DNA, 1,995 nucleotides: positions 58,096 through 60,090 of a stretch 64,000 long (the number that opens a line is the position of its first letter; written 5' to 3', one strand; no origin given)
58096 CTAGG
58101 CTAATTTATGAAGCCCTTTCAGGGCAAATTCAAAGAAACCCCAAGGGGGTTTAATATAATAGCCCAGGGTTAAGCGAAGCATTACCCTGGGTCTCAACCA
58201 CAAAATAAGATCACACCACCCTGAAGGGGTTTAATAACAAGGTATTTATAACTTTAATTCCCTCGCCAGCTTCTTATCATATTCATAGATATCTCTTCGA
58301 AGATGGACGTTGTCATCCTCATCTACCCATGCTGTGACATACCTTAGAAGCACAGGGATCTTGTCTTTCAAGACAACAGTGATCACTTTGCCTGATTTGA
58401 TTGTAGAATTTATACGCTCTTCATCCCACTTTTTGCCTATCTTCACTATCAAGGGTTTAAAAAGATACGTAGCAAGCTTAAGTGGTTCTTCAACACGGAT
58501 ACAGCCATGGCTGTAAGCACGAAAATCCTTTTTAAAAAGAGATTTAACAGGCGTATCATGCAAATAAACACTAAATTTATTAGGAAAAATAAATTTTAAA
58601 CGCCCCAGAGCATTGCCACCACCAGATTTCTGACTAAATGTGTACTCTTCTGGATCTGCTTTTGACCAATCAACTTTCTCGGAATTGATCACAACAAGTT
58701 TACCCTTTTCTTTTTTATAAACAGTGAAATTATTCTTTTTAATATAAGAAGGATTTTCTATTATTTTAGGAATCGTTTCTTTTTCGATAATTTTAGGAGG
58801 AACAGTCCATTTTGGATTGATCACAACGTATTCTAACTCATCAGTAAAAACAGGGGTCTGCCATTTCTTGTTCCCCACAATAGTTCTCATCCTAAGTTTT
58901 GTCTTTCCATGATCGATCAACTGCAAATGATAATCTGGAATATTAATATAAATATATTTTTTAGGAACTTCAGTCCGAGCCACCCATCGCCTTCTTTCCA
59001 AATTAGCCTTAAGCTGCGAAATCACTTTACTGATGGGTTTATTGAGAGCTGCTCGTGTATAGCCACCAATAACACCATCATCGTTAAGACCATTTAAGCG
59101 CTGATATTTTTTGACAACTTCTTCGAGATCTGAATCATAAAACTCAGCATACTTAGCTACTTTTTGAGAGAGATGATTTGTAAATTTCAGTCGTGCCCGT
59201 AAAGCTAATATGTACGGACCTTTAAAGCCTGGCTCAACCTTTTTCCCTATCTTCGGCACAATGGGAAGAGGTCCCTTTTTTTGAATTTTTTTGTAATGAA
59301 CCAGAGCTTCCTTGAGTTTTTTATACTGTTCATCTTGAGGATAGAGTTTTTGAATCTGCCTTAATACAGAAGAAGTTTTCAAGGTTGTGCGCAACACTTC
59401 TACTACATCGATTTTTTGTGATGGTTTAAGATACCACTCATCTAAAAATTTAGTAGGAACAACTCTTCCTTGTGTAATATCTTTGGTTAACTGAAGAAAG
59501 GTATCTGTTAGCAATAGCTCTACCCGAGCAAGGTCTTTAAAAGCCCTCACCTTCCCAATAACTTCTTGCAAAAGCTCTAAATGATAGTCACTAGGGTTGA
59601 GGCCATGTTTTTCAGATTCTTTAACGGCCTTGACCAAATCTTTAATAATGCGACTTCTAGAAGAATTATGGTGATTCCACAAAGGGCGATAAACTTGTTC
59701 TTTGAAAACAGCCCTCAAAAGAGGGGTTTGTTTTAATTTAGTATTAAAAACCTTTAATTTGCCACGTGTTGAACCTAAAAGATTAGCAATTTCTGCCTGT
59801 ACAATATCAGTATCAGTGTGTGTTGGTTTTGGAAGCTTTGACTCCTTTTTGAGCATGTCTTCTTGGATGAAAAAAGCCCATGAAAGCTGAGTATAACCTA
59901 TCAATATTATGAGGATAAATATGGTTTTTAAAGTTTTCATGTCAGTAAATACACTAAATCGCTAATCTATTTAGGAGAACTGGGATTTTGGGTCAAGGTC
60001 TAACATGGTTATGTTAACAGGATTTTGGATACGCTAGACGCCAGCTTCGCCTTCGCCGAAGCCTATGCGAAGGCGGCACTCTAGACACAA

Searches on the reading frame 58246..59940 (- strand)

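Call 20: search_protein_families(library=ncbifam, proteins=[window:58246-59940:-], max_evalue=1e-10)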
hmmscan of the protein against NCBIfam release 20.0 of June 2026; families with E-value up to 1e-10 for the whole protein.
window:58246-59940:- (564 aa): 1 family
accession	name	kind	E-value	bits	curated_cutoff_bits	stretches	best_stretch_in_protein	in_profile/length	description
NF007891.0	PRK10594.1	equivalog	4.3e-79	267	425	1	255-557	305-601/617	L,D-transpeptidase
